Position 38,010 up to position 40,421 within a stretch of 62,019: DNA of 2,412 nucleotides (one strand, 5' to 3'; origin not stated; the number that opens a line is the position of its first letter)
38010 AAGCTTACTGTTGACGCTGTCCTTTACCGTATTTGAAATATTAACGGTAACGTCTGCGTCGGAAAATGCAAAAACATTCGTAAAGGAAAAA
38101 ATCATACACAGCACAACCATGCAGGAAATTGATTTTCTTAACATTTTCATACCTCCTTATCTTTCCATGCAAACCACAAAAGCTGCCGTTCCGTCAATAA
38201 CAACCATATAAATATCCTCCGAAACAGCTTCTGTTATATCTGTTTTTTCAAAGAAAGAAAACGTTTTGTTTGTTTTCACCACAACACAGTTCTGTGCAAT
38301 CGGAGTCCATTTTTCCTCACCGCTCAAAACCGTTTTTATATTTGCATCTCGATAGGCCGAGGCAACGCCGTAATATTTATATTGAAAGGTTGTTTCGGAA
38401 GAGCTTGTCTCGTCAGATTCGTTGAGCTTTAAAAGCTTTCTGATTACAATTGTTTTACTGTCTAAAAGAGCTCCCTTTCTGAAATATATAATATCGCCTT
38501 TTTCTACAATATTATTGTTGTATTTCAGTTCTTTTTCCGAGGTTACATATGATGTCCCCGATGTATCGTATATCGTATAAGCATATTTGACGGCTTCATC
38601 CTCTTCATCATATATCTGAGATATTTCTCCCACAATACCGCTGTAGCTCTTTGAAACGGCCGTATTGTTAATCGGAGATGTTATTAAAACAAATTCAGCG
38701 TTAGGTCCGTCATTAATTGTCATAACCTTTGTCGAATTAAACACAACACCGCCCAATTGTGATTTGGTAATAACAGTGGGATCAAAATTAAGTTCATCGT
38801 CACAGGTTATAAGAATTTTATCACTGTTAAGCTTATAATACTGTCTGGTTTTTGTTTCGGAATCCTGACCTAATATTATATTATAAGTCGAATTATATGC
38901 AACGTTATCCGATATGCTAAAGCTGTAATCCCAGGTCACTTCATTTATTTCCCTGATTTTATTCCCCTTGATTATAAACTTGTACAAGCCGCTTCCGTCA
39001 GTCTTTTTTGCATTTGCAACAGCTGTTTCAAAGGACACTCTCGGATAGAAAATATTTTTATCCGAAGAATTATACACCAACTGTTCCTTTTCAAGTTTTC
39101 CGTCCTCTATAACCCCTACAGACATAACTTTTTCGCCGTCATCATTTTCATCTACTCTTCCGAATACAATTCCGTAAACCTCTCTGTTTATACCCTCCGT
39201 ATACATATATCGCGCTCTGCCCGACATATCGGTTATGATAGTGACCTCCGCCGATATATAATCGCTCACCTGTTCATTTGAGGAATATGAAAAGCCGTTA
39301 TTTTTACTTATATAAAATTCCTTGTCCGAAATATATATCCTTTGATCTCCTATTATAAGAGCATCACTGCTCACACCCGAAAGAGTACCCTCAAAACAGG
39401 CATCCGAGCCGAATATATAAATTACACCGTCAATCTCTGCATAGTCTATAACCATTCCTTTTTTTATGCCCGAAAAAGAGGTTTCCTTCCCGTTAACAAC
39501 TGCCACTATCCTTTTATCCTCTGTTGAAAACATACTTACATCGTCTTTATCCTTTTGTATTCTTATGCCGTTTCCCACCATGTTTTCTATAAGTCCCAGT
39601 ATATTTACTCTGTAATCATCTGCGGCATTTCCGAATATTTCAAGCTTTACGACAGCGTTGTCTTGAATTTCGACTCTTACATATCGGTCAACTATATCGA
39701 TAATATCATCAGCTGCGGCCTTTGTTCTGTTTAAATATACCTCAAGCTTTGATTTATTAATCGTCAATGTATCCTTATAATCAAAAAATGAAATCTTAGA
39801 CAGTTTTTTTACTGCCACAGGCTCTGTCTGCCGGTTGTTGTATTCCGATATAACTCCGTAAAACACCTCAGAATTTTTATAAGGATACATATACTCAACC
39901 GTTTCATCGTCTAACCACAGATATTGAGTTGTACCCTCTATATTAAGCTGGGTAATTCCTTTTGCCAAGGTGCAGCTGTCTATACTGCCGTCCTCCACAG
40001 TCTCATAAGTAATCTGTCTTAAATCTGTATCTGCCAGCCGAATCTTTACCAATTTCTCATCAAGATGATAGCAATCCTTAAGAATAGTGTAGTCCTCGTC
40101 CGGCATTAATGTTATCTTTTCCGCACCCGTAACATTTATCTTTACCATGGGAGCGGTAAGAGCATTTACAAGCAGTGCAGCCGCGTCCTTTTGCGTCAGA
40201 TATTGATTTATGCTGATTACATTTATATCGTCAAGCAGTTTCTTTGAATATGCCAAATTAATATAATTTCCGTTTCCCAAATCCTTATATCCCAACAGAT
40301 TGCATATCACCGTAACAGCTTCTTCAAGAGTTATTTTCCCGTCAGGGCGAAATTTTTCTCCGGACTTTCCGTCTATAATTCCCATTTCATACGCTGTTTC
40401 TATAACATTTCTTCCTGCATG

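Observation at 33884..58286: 24-kb operon of eight secreted giant proteins (three parallel beta-helix enzymes interleaved with SLH anchors) behind an LplABC-type importer: an uncharacterised Gram-positive surface glycan-processing apparatus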

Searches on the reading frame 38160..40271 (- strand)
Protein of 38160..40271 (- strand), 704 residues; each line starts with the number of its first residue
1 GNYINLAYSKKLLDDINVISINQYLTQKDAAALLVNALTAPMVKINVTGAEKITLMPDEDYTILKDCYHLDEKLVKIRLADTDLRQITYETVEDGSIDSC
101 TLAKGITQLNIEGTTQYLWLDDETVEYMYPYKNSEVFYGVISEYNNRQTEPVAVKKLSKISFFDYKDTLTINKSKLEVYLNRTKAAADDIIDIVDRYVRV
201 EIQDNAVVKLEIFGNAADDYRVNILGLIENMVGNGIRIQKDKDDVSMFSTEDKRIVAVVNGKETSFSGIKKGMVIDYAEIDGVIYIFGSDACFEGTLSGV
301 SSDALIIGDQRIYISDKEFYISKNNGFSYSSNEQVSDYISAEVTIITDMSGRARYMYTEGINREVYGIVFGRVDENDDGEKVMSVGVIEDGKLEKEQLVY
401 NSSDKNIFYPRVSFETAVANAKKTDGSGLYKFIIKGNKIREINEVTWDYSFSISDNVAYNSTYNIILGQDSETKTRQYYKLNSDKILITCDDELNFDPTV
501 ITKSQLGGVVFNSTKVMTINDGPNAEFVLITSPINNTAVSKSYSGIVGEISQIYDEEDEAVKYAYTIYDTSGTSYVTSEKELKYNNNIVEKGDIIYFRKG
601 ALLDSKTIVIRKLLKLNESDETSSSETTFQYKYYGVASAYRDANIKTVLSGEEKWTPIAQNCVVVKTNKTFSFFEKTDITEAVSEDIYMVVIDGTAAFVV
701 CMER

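Call 73: search_protein_representatives(protein=window:38160-40271:-)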
Query: 704 residues. Proteins with E-value up to 0.001 (for the whole library): 23; up to 1e-10: 13; up to 1e-30: 10. The best 23 are listed.
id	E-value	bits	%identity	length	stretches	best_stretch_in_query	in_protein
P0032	0.0e+00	1528.3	100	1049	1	1-704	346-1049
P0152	2.0e-77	277.6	33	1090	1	10-663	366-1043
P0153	1.2e-67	245.3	30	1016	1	3-662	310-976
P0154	4.1e-60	220.5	30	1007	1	8-702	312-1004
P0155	4.7e-59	216.9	29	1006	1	8-700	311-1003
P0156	4.9e-54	200.4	28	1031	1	2-693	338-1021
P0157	6.1e-52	193.5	25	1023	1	10-701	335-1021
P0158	5.7e-43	163.8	26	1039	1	7-702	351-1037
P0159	3.6e-42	161.2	27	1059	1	8-635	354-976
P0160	3.6e-34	134.7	29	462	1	253-688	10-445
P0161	5.2e-18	81.4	24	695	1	3-464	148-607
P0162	1.0e-16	77.1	26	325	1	394-692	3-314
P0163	5.2e-16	74.7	34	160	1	179-330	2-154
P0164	1.2e-09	53.8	27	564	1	194-622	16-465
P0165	1.5e-09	53.4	24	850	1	88-439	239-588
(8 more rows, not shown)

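Call 74: find_encoding_contigs(protein=P0152, flank=10000, max_places=2)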
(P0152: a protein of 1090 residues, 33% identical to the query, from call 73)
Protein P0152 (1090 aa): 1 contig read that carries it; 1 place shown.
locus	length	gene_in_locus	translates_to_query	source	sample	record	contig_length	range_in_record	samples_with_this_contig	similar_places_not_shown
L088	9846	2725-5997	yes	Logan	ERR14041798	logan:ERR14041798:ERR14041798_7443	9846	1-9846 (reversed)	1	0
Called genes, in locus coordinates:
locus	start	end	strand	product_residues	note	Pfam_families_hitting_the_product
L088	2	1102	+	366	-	?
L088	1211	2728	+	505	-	-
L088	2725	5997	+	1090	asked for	-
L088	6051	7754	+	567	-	PF18683:ChiW_Ig_like (weak), PF00395:SLH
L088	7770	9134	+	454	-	PF00657:Lipase_GDSL, PF13472:Lipase_GDSL_2, PF16255:Lipase_GDSL_lke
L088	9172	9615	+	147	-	-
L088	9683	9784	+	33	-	-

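Call 76: find_encoding_contigs(protein=P0153, flank=10000, max_places=2)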
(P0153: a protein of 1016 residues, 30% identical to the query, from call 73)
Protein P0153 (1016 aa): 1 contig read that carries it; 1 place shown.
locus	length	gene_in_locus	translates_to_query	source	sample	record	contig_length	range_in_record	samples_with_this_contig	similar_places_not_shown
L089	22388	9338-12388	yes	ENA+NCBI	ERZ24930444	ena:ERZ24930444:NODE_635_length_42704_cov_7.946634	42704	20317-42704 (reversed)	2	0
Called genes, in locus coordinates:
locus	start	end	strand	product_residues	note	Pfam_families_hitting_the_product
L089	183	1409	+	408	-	PF00072:Response_reg, PF12833:HTH_18, PF00165:HTH_AraC (weak)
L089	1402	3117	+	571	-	PF06580:His_kinase, PF02518:HATPase_c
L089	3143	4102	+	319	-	PF00528:BPD_transp_1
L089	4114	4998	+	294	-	PF00528:BPD_transp_1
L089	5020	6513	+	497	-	PF01547:SBP_bac_1, PF12010:DUF3502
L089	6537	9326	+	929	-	-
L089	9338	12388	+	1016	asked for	-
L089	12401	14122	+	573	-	PF18683:ChiW_Ig_like, PF00395:SLH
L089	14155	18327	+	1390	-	PF13472:Lipase_GDSL_2 (weak)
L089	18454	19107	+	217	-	PF00395:SLH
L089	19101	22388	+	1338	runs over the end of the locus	PF22585:Sialidase-like_CBM (faint)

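Call 77: find_encoding_contigs(protein=P0154, flank=10000, max_places=2)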
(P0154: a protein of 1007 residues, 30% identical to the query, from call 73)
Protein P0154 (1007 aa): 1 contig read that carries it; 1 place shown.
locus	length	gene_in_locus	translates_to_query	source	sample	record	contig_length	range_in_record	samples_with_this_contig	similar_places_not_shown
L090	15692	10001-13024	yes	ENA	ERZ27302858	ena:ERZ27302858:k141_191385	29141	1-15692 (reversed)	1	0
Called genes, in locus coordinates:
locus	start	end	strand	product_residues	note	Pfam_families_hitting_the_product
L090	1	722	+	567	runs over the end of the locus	PF13802:Gal_mutarotas_2 (weak), PF01055:Glyco_hydro_31_2nd, PF21365:Glyco_hydro_31_3rd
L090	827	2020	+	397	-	PF00072:Response_reg, PF12833:HTH_18, PF00165:HTH_AraC (weak)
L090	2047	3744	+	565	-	PF06580:His_kinase, PF02518:HATPase_c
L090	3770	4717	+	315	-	PF00528:BPD_transp_1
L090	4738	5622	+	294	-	PF00528:BPD_transp_1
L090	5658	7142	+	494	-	PF01547:SBP_bac_1, PF12010:DUF3502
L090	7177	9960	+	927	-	-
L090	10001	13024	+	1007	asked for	PF00395:SLH (weak)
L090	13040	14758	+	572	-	PF00395:SLH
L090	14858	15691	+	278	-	?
